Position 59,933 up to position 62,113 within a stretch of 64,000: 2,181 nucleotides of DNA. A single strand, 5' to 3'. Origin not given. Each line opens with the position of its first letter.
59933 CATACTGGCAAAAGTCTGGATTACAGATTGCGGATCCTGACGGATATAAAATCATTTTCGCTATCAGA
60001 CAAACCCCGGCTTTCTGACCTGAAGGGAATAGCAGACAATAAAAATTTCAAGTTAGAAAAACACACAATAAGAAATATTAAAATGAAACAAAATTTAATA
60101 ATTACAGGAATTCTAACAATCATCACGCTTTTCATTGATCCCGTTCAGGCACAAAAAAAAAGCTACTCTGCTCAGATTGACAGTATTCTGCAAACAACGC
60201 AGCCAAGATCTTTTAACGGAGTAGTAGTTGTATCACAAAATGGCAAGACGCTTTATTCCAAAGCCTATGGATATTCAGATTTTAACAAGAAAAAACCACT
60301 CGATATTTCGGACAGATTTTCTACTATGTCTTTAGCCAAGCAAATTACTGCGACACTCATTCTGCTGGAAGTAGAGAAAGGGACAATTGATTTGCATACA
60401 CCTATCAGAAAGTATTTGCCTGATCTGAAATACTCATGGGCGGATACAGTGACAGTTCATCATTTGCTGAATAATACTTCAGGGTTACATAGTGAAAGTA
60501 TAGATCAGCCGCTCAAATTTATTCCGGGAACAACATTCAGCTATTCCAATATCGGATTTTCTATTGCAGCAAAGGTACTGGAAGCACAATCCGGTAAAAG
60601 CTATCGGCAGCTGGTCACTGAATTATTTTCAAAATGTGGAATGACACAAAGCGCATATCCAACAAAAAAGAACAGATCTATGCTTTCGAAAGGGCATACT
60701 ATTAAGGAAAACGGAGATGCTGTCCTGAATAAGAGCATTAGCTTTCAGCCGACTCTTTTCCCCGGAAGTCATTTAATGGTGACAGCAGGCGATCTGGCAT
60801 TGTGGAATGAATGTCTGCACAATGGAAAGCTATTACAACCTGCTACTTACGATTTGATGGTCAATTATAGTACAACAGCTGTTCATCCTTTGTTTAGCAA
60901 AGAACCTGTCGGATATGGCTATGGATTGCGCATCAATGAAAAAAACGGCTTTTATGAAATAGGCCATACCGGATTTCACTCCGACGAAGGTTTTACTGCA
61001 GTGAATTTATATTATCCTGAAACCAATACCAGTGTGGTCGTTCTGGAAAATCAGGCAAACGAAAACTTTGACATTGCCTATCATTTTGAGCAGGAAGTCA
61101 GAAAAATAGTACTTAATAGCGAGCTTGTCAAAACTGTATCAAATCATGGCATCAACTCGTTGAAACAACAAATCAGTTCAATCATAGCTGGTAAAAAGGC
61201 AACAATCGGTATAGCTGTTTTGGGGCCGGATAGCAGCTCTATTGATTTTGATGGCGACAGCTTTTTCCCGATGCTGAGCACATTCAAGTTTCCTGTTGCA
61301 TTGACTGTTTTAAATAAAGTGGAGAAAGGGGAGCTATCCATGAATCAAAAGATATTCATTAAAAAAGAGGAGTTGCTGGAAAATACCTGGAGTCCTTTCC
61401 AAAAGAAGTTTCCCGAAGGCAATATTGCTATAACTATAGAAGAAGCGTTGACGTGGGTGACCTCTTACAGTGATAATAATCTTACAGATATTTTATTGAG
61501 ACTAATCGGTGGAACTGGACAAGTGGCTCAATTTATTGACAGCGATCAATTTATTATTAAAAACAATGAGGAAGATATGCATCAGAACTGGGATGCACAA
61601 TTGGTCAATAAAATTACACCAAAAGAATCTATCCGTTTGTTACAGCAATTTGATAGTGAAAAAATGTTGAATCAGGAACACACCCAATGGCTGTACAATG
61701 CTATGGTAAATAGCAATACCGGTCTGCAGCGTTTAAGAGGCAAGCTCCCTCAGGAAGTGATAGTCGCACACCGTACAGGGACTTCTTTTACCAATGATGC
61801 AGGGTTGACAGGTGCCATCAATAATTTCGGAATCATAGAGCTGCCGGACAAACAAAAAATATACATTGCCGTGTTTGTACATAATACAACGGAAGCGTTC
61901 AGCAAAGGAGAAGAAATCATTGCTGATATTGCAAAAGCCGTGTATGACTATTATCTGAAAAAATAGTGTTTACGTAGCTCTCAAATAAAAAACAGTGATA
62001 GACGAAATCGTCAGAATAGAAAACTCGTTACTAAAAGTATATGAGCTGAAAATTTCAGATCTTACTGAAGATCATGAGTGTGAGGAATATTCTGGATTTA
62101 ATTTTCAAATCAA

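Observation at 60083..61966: Two-active-site fusion: class C-like serine hydrolase plus class A beta-lactamase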

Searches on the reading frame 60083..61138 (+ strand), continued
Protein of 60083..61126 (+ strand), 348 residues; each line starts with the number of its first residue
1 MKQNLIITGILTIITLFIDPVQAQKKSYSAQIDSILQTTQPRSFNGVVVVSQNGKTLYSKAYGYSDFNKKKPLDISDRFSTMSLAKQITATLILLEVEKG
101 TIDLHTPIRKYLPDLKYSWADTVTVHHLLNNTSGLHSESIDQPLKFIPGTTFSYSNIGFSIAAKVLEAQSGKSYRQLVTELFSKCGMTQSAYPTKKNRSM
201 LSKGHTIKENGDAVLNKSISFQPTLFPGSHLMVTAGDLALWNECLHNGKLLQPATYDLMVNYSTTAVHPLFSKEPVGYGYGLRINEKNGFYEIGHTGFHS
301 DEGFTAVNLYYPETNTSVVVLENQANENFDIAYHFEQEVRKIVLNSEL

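Call 77: search_solved_structures(query=A5, max_evalue=1e-10, show_alignments=5)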
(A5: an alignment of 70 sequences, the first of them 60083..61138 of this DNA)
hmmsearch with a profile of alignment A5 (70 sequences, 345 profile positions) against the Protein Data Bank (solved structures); distinct sequences matched with E-value up to 1e-10: 133 (the best 60 are shown).
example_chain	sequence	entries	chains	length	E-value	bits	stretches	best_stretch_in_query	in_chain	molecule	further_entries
2qmi_A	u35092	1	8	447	1.6e-45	159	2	140-322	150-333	Pbp related beta-lactamase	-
4y7p_A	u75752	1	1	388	2.9e-44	154.8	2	17-141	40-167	Alkaline D-peptidase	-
4gdn_A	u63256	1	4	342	8.4e-41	143.4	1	22-321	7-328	Protein flp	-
3tg9_A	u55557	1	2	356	6.2e-39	137.3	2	122-325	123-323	Penicillin-binding protein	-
9s7k_A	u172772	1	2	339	3.3e-37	131.6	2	139-300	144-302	D-alanyl-D-alanine carboxypeptidase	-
1sde_A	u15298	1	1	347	5.4e-37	130.9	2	136-322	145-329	D-alanyl-D-alanine carboxypeptidase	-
1cef_A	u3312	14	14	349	5.6e-37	130.8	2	136-322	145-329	D-ALANYL-D-ALANINE CARBOXYPEPTIDASE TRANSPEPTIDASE | D-ALANYL-D-ALANINE CARBOXYPEPTIDASE | D-alanyl-D-alanine carboxypeptidase precursor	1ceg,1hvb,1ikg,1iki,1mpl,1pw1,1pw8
3wwx_A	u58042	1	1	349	5.3e-32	114.5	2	139-300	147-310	S12 family peptidase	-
8agr_A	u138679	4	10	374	5.8e-29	104.5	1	30-325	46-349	Beta-lactamase family protein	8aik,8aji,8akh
7ulw_A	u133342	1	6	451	7.9e-29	104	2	137-243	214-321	Serine beta-lactamase-like protein LACTB, mitochondrial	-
7v1y_A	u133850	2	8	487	1.1e-28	103.6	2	137-243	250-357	Serine beta-lactamase-like protein LACTB, mitochondrial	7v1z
3o3v_A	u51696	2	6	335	2.9e-28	102.2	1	59-320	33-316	beta-lactamase | ClbP peptidase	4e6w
4e6x_A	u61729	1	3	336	2.9e-28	102.2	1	59-320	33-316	ClbP peptidase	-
7v21_A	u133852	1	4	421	5.9e-28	101.2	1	45-243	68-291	Serine beta-lactamase-like protein LACTB, mitochondrial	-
7ul6_A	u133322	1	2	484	8.7e-28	100.6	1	59-320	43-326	Beta-lactamase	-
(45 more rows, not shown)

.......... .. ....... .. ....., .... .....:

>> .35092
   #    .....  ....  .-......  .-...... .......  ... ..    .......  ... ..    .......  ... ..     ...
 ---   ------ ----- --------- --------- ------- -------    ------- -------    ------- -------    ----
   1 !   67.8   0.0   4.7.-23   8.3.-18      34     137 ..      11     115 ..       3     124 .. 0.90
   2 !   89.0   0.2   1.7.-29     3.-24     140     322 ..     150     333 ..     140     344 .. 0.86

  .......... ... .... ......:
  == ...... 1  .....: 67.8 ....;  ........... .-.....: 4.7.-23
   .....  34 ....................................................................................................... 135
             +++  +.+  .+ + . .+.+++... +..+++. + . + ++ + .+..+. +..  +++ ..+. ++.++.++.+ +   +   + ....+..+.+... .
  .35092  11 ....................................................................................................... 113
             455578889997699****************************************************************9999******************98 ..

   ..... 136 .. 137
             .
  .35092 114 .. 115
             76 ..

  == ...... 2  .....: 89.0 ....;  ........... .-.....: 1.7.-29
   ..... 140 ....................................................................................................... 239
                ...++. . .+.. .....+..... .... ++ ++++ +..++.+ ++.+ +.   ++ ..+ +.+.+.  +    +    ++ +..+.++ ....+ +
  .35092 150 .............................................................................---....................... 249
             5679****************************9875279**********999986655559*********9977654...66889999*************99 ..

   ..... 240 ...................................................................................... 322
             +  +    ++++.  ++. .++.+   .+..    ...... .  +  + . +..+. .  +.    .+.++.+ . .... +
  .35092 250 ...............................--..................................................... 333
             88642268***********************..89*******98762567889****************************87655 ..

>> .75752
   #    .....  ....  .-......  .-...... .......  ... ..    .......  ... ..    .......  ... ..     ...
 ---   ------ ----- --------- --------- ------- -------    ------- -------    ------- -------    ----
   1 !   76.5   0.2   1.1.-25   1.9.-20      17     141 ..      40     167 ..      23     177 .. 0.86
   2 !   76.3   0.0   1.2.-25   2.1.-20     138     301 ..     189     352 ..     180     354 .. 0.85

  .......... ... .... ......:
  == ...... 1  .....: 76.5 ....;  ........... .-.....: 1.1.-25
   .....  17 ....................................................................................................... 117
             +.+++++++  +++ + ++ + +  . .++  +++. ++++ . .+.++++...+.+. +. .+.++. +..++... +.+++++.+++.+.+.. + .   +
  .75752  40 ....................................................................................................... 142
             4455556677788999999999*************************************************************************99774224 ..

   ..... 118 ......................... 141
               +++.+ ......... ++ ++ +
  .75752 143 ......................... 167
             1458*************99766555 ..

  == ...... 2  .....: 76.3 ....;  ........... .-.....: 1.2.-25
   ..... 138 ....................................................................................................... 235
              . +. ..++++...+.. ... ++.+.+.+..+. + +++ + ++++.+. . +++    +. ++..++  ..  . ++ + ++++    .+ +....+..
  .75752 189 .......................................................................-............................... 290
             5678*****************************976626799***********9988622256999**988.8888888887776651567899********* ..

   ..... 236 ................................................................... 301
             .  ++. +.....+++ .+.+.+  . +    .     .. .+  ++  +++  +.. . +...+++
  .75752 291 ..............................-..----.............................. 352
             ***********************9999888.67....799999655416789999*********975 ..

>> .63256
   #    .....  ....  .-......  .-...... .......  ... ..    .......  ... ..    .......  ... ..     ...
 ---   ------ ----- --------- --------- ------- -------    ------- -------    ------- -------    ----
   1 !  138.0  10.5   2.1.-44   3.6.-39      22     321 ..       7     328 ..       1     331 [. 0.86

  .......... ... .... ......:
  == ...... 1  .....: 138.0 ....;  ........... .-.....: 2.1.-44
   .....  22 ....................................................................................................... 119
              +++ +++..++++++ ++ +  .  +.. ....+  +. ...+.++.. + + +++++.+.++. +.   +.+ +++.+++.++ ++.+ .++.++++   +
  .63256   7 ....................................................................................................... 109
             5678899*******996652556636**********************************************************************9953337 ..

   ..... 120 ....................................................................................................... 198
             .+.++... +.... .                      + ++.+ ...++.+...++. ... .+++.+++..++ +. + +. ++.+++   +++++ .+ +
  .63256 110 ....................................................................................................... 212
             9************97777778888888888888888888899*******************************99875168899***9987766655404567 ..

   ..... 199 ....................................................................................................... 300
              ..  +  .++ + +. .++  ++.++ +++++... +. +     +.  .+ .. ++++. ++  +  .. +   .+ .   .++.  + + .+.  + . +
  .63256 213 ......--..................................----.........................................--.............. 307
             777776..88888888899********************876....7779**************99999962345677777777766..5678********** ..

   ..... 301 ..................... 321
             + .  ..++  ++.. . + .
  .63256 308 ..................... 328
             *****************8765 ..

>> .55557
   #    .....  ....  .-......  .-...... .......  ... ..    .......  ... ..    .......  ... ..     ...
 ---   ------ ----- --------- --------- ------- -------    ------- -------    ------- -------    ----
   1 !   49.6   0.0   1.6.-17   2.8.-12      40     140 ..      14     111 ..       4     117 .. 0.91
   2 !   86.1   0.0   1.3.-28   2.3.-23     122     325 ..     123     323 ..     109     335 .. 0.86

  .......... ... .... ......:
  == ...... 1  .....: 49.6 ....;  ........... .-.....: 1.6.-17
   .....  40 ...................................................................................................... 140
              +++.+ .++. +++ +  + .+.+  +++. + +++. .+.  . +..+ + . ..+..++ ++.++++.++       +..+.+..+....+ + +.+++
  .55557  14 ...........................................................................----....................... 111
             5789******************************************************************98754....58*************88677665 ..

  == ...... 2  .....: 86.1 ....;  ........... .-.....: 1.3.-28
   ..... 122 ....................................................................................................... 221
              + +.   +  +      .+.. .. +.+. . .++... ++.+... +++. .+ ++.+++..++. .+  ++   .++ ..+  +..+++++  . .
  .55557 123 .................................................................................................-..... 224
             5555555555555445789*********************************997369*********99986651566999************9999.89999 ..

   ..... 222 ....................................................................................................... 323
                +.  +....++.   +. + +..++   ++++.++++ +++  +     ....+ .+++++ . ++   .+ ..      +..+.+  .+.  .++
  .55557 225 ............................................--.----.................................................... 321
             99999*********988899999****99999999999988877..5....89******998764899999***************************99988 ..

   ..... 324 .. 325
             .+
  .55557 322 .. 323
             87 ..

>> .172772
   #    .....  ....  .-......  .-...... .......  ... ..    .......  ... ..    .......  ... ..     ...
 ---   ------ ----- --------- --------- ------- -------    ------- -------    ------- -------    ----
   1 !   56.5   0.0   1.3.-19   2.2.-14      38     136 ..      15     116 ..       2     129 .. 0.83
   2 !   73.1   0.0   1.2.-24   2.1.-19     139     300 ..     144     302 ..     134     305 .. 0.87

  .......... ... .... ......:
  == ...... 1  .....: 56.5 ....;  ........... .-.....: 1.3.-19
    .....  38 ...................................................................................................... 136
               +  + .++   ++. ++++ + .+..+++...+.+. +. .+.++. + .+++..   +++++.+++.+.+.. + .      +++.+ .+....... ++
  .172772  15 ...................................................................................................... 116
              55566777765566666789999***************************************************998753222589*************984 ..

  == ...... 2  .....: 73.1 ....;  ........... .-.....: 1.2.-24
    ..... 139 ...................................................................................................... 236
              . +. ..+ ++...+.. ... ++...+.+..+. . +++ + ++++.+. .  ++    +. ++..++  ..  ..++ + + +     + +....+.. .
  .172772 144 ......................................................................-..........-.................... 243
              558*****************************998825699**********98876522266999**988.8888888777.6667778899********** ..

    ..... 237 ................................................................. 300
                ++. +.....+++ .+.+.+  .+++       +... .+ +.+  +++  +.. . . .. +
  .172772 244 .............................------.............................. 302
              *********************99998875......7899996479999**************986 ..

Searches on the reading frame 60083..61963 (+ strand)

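Call 4: search_protein_families(library=pfam, proteins=[window:60083-61963:+], max_evalue=0.01)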
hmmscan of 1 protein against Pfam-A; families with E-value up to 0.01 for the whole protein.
window:60083-61963:+ (627 aa): 2 families
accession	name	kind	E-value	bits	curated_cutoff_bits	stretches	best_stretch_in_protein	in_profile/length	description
PF00144.29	Beta-lactamase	-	4e-55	187.7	27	2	46-333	17-319/329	Beta-lactamase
PF13354.11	Beta-lactamase2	-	2.1e-36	125.8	22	1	384-599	10-214/214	Beta-lactamase enzyme family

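Call 5: search_protein_families(library=ncbifam, proteins=[window:60083-61963:+], max_evalue=0.01)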
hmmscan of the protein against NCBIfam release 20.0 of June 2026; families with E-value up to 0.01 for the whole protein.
window:60083-61963:+ (627 aa): 139 families (the best 25 are shown)
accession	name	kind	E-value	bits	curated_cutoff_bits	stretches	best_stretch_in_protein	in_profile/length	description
NF040609.1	blaRASA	exception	5.7e-117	390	600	1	356-626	25-294/295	RASA family extended-spectrum class A beta-lactamase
NF012099.1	SubclassA2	equivalog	2.4e-92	309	320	1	360-627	2-273/275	class A beta-lactamase, subclass A2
NF000447.2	bla-A_Chryseo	exception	7.6e-81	271.5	510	1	343-625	5-291/292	CGA/CIA family class A beta-lactamase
NF033103.1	bla_class_A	equivalog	8.7e-77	257.7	200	1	363-623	1-256/257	class A beta-lactamase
NF000298.2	blaTLA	exception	3e-74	249.9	640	1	352-626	28-306/309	TLA family extended-spectrum class A beta-lactamase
NF040467.1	blaRAA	exception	5.1e-69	232.6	590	1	359-625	21-289/290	RAA family extended-spectrum beta-lactamase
NF000446.2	blaCIA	exception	3.9e-67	226.2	640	1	348-624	10-290/292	CIA family extended-spectrum class A beta-lactamase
NF000390.2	blaVEB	exception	1.8e-63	214.3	670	1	350-627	18-299/299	VEB family extended-spectrum class A beta-lactamase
NF041445.1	blaRATA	exception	1.3e-61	208.3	660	1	356-625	24-300/302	RATA family class A beta-lactamase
NF000511.2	blaCME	exception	8.2e-61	205.8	600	1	351-627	15-296/299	CME family extended-spectrum class A beta-lactamase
NF033098.1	bla_CblA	exception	2.2e-59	201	625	1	351-622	18-293/296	CblA family class A beta-lactamase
NF000389.2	blaPER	exception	1.7e-58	198.2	650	1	358-627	29-301/308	PER family extended-spectrum class A beta-lactamase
NF033102.1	bla_CepA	exception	4.2e-47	160.6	660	1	359-624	26-295/300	CepA family extended-spectrum class A beta-lactamase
NF045651.1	blaMUN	exception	5e-45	154.1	640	1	359-623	21-287/290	MUN family extended-spectrum class A beta-lactamase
NF033100.1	bla_CfxA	exception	1.6e-34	119.4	625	1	358-625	42-315/319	CfxA family broad-spectrum class A beta-lactamase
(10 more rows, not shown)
